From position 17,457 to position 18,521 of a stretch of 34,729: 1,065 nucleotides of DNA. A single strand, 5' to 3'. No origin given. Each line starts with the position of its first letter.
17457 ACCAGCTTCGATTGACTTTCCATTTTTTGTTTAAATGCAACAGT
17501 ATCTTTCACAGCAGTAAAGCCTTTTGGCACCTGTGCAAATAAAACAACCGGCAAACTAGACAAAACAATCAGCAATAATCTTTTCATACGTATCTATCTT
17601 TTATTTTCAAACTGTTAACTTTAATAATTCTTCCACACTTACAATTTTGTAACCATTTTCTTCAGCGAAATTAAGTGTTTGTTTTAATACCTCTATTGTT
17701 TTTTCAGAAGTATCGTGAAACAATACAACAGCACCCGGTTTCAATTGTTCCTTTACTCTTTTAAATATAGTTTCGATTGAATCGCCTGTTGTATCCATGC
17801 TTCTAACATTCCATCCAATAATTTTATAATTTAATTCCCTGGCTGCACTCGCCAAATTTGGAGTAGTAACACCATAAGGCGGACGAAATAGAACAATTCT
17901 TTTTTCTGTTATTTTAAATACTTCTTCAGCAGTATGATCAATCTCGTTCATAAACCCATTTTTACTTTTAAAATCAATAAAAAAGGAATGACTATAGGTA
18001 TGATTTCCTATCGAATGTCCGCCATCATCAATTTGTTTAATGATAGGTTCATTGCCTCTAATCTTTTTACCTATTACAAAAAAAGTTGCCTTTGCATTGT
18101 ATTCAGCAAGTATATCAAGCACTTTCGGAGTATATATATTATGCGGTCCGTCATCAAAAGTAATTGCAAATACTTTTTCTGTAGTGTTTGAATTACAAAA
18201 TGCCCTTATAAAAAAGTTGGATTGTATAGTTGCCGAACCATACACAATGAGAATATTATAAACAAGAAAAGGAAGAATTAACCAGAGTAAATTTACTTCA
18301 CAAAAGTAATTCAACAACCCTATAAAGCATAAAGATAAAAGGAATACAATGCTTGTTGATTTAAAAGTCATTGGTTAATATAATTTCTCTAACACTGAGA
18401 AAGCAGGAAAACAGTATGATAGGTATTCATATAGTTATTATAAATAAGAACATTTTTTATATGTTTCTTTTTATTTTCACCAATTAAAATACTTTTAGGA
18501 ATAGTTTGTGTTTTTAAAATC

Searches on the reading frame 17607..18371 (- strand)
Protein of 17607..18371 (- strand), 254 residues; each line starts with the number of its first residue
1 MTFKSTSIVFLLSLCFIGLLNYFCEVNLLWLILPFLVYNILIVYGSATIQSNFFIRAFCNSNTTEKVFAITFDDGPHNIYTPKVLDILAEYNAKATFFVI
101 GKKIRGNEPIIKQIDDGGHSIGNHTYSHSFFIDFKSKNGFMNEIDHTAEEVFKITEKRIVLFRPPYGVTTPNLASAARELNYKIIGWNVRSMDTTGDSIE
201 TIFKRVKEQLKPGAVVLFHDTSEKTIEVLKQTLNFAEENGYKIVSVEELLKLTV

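Call 6: search_protein_families(library=pfam, proteins=[window:17607-18371:-])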
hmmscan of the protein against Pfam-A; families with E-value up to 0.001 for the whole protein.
window:17607-18371:- (254 aa): 1 family
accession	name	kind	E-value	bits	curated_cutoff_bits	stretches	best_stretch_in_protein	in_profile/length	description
PF01522.26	Polysacc_deac_1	-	2.2e-34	118.5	23.1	1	61-184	2-123/124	Polysaccharide deacetylase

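Call 8: find_encoding_contigs(protein=window:17607-18371:-, flank=10000, max_places=6)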
Protein window:17607-18371:- (254 aa): no gene with exactly this product is on record in the collection.
